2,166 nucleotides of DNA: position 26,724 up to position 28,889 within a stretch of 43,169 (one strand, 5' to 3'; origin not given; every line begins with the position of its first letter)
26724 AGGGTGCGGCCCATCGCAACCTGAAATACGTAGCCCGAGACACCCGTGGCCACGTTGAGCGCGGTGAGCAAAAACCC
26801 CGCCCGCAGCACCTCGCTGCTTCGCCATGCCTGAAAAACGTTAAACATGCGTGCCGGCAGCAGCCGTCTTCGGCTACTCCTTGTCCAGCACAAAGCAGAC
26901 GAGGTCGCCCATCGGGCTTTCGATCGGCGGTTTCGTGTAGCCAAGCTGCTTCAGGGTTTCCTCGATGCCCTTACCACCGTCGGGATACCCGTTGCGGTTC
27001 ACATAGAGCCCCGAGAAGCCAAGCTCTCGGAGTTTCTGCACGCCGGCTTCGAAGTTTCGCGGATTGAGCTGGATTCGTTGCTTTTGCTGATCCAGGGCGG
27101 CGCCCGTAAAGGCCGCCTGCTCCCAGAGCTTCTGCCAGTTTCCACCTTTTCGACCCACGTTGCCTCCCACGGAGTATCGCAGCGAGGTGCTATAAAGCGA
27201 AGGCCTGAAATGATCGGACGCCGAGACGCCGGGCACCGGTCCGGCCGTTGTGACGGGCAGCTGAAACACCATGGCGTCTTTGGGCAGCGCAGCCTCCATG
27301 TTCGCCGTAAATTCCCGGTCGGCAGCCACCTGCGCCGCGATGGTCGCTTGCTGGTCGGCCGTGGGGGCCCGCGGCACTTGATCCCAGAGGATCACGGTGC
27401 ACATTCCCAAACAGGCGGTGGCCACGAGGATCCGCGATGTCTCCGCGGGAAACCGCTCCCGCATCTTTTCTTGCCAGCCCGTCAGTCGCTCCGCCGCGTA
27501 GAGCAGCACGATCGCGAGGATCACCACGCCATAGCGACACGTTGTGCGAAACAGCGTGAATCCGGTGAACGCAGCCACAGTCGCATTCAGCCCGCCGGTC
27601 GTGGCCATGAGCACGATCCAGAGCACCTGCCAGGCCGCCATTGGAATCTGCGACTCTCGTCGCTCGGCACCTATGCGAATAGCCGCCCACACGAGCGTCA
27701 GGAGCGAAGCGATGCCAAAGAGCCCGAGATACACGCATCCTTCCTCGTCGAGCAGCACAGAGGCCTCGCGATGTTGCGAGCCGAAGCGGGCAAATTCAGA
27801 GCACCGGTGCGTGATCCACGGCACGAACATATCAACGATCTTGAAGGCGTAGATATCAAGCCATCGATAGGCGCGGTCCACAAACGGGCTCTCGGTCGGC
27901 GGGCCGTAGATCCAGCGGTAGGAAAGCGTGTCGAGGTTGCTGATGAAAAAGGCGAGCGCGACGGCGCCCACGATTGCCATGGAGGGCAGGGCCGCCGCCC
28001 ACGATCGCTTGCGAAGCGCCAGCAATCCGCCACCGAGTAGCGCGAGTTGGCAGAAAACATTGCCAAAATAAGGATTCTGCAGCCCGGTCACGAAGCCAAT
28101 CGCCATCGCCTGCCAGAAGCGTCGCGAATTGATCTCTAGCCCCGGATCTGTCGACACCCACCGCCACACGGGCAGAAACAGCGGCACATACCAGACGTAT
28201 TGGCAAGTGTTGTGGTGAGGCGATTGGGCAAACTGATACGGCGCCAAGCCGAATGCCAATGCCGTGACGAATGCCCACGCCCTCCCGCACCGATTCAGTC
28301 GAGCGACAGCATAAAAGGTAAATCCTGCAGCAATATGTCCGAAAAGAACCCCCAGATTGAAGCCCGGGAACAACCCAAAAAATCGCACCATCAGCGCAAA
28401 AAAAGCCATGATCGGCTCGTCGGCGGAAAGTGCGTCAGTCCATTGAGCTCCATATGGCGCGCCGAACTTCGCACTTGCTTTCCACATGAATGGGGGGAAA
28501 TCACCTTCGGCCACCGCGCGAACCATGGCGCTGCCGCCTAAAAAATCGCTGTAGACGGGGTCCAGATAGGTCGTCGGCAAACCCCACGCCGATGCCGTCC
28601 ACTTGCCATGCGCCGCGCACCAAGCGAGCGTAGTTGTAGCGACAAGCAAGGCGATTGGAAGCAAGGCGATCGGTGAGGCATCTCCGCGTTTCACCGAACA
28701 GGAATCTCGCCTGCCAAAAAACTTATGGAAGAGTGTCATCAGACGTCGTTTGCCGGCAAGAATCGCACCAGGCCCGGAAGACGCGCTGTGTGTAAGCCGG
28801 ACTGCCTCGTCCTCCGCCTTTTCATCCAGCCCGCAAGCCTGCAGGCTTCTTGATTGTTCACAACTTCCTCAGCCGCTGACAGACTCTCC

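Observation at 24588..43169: Co-localised bacterial homologs of the eukaryotic O-mannosylation toolkit (Dpm1-like GT2, TMTC-like GT-C/TPR, GT15)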

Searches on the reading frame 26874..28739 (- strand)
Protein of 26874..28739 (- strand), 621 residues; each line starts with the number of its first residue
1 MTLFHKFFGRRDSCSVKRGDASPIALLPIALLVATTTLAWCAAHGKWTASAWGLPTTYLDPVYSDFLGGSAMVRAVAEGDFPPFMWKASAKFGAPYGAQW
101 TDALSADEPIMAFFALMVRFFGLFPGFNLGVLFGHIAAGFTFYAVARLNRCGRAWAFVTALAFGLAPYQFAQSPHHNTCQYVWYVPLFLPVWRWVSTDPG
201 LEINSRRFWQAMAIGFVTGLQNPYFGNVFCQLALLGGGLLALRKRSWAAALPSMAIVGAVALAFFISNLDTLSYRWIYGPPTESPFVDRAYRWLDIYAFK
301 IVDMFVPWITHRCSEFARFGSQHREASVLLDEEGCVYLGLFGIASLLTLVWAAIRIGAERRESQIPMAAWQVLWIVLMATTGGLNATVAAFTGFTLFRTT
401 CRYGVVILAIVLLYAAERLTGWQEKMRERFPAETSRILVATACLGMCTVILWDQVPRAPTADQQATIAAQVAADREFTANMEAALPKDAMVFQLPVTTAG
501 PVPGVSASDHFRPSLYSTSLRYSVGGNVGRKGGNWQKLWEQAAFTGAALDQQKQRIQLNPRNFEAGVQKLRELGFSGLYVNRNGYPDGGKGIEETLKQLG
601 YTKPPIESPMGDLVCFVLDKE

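Call 4: search_protein_families(library=pfam, proteins=[window:26874-28739:-], max_evalue=0.01)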
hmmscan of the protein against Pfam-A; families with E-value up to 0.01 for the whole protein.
window:26874-28739:- (621 aa): 0 families

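Call 11: search_protein_families(library=pfam, proteins=[window:26874-28739:-], max_evalue=10)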
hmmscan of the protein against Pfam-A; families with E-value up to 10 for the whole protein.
window:26874-28739:- (621 aa): 1 family
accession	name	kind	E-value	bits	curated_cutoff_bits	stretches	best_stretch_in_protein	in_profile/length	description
PF17272.7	DUF5337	-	0.16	12.3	27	1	29-58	16-43/74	Family of unknown function (DUF5337)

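Call 12: search_protein_families(library=ncbifam, proteins=[window:26874-28739:-], max_evalue=0.1)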
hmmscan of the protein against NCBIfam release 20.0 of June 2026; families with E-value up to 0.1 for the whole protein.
window:26874-28739:- (621 aa): 1 family
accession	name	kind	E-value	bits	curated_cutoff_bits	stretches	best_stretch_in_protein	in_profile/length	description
NF041604.1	CSP_NTE_dom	subfamily_domain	0.011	16.1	45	0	320-381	20-81/112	cold shock domain-containing protein membrane protein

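Call 42: find_homologous_proteins(query=window:26874-28739:-, max_evalue=0.001)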
Query window:26874-28739:- (621 aa): 597 proteins with E <= 0.001 among 8000 candidates; the best 120 are listed.
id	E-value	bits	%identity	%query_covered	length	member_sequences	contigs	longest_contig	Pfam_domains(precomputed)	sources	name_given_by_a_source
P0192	0.0e+0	1442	100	100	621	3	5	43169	-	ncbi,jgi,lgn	jgi:phosphoglycerol transferase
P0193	0.0e+0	1115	79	97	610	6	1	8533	-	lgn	-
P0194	0.0e+0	1090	81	92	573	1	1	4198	-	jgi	jgi:phosphoglycerol transferase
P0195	0.0e+0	1057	73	100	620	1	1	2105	-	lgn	-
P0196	0.0e+0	1036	73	96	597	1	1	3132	-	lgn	-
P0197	1.5e-297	1007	71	96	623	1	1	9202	-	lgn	-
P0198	5.0e-227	774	56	96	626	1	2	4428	-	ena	-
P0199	5.6e-226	770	56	95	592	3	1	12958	-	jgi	jgi:hypothetical protein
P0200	7.7e-226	770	56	95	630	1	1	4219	-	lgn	-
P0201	3.8e-224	764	55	95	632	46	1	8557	-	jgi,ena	jgi:hypothetical protein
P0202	6.5e-224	763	56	95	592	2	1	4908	-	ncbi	-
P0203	2.4e-223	762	55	95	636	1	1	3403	-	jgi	jgi:hypothetical protein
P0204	1.6e-221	756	56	95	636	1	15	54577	-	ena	-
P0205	2.4e-221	755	56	99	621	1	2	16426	-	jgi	-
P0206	1.3e-220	753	56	97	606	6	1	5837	-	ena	-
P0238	1.5e-197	676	52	96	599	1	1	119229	-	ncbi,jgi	jgi:phosphoglycerol transferase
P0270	4.9e-193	661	50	95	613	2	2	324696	-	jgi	jgi:hypothetical protein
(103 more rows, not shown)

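Call 45: search_solved_structures(query=A3, max_evalue=10, show_alignments=2)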
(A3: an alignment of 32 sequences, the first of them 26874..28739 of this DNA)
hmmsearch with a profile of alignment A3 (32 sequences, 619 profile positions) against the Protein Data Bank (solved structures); distinct sequences matched with E-value up to 10: 0.

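Call 46: find_encoding_contigs(protein=P0270, flank=10000, max_places=2)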
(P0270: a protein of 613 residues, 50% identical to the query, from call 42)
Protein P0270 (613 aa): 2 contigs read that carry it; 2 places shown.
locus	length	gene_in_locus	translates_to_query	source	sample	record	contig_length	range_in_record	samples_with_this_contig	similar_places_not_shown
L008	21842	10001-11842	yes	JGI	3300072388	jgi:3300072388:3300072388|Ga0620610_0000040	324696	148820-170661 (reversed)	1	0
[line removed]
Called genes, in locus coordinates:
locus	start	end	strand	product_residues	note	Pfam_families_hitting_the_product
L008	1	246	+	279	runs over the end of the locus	PF13292:DXP_synthase_N (faint), PF00456:Transketolase_N, PF00676:E1_dh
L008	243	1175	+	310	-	PF02779:Transket_pyr, PF02780:Transketolase_C, PF22613:Transketolase_C_1 (weak)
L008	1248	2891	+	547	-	PF01636:APH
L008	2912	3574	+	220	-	PF01209:Ubie_methyltran, PF13489:Methyltransf_23, PF02353:CMAS (weak), PF07021:MetW, PF13847:Methyltransf_31, PF08241:Methyltransf_11, PF08242:Methyltransf_12, PF13649:Methyltransf_25, +1 more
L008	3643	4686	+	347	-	PF08240:ADH_N, PF16912:Glu_dehyd_C (weak), PF00107:ADH_zinc_N, PF13602:ADH_zinc_N_2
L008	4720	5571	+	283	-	PF01370:Epimerase, PF04321:RmlD_sub_bind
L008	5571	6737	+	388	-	PF13489:Methyltransf_23, PF13847:Methyltransf_31 (faint), PF08241:Methyltransf_11, PF08242:Methyltransf_12, PF13649:Methyltransf_25 (weak)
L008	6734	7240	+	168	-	-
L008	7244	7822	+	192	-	-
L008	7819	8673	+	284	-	PF00535:Glycos_transf_2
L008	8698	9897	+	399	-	PF01266:DAO, PF13450:NAD_binding_8 (weak)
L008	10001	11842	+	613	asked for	-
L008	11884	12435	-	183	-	PF13419:HAD_2, PF00702:Hydrolase, PF13242:Hydrolase_like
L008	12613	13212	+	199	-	PF13580:SIS_2, PF01380:SIS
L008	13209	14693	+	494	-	PF00294:PfkB, PF08543:Phos_pyr_kin (weak), PF01467:CTP_transf_like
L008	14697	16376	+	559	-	PF13424:TPR_12 (faint), PF07719:TPR_2 (faint), PF13432:TPR_16, PF00515:TPR_1 (faint), PF13181:TPR_8 (faint)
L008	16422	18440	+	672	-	PF07719:TPR_2 (faint), PF13424:TPR_12 (faint), PF24575:TPR_Slam (faint), PF23914:TPR_CcmH_CycH (faint), PF00515:TPR_1 (faint), PF13414:TPR_11 (weak), PF13432:TPR_16, PF14559:TPR_19, +4 more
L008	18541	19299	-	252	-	PF00535:Glycos_transf_2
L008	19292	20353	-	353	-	PF00890:FAD_binding_2 (faint), PF01266:DAO (faint), PF07992:Pyr_redox_2, PF13738:Pyr_redox_3, PF00070:Pyr_redox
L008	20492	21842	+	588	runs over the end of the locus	PF02554:CstA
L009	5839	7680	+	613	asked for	-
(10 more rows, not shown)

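Call 47: find_encoding_contigs(protein=P0238, flank=10000, max_places=2)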
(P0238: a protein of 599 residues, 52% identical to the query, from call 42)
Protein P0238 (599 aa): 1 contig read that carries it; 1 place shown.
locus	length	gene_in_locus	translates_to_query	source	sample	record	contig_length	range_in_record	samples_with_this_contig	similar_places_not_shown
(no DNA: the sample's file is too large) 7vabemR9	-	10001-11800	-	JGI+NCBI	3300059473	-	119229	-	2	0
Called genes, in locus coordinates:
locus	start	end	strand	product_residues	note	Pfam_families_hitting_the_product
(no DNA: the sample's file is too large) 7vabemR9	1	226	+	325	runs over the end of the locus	PF01408:GFO_IDH_MocA, PF02894:GFO_IDH_MocA_C, PF22725:GFO_IDH_MocA_C3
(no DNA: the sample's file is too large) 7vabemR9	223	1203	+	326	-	PF00288:GHMP_kinases_N, PF08544:GHMP_kinases_C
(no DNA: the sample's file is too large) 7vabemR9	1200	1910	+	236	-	PF00483:NTP_transferase, PF12804:NTP_transf_3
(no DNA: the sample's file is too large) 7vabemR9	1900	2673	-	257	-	PF00923:TAL_FSA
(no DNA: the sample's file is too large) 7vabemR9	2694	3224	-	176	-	PF08645:PNK3P (weak), PF00702:Hydrolase, PF13419:HAD_2, PF13242:Hydrolase_like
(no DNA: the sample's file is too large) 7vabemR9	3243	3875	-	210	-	PF13580:SIS_2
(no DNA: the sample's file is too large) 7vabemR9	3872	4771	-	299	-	PF07021:MetW, PF13489:Methyltransf_23, PF08241:Methyltransf_11, PF08242:Methyltransf_12, PF13649:Methyltransf_25, PF13847:Methyltransf_31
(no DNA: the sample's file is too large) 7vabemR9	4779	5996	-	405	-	PF20706:GT4-conflict (weak), PF00534:Glycos_transf_1, PF13692:Glyco_trans_1_4, PF13524:Glyco_trans_1_2 (weak)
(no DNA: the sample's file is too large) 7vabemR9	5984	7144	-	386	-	PF13439:Glyco_transf_4, PF13579:Glyco_trans_4_4, PF00534:Glycos_transf_1, PF13692:Glyco_trans_1_4, PF13524:Glyco_trans_1_2 (weak)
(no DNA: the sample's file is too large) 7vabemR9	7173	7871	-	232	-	PF13578:Methyltransf_24 (weak)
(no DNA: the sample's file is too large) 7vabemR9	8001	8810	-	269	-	PF13578:Methyltransf_24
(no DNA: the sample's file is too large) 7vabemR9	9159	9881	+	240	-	PF13489:Methyltransf_23, PF08241:Methyltransf_11, PF08242:Methyltransf_12, PF13649:Methyltransf_25, PF13847:Methyltransf_31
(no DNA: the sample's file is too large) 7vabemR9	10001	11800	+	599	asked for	-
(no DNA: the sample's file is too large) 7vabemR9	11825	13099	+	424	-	-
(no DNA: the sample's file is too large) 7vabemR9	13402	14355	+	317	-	PF00535:Glycos_transf_2, PF13641:Glyco_tranf_2_3 (weak)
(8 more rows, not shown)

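Call 59: search_protein_families(library=pfam, proteins=[L008:14697-16376:+], max_evalue=0.1)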
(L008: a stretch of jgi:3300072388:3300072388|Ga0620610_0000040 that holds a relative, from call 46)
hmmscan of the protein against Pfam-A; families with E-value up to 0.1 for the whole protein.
L008:14697-16376:+ (559 aa): 13 families
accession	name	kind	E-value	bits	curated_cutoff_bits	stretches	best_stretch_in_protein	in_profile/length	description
PF07719.23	TPR_2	-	5.8e-09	35.8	27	2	496-527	2-33/34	Tetratricopeptide repeat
PF13432.12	TPR_16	-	1.4e-07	32.2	32.7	1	441-491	12-62/65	Tetratricopeptide repeat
PF00515.34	TPR_1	-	1.2e-06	28.5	27.8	1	496-527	2-33/34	Tetratricopeptide repeat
PF13424.12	TPR_12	-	6.1e-06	26.8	30.1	2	461-525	4-75/77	Tetratricopeptide repeat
PF13181.12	TPR_8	-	2.1e-05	24.7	25.7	1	496-527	2-33/34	Tetratricopeptide repeat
PF13374.12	TPR_10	-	0.00015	22.1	27.5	1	461-489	3-31/42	Tetratricopeptide repeat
PF13428.12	TPR_14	-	0.00042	21.2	23.5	1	496-529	2-35/44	Tetratricopeptide repeat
PF14559.12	TPR_19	-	0.0014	19.4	25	1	470-534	1-62/68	Tetratricopeptide repeat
PF13431.12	TPR_17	-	0.0017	18.9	24.4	0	491-514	9-32/34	Tetratricopeptide repeat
PF17874.7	TPR_MalT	-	0.0022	17.8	45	1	457-524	119-190/336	MalT-like TPR region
PF13176.12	TPR_7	-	0.0048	17.3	27.9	0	464-493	3-34/36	Tetratricopeptide repeat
PF08409.16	TMTC_DUF1736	-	0.036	14.5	27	0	310-335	31-56/75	Protein O-mannosyl-transferase TMTC, DUF1736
PF07721.20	TPR_4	-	0.077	14.1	27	1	462-485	3-26/26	Tetratricopeptide repeat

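Call 69: find_encoding_contigs(protein=P0192, flank=10000, max_places=2)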
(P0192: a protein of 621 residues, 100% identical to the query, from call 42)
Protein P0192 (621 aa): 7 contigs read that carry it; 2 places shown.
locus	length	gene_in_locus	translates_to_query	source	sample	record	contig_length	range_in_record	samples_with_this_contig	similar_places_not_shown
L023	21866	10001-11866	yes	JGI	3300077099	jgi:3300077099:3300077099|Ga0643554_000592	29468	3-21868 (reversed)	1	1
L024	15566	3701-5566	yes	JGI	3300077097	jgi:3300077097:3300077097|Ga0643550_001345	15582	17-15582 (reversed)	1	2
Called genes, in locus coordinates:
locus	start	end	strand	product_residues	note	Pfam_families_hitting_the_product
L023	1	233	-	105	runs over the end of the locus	-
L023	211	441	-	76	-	-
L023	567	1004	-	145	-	-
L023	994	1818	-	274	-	PF00535:Glycos_transf_2, PF10111:Glyco_tranf_2_2 (weak), PF13641:Glyco_tranf_2_3 (weak), PF13632:Glyco_trans_2_3 (faint)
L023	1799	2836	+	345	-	PF00535:Glycos_transf_2, PF10111:Glyco_tranf_2_2 (faint), PF13641:Glyco_tranf_2_3, PF13632:Glyco_trans_2_3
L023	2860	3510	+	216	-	PF00970:FAD_binding_6, PF00175:NAD_binding_1 (faint)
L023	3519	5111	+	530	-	PF02310:B12-binding (faint), PF04055:Radical_SAM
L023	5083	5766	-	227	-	PF13489:Methyltransf_23, PF08241:Methyltransf_11 (weak), PF08242:Methyltransf_12 (faint)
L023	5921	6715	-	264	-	-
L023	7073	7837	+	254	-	PF05050:Methyltransf_21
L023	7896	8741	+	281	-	PF01793:Glyco_transf_15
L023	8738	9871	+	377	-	PF05050:Methyltransf_21 (weak)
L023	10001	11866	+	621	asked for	-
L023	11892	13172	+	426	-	-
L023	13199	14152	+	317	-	PF00535:Glycos_transf_2, PF13641:Glyco_tranf_2_3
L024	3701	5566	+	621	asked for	-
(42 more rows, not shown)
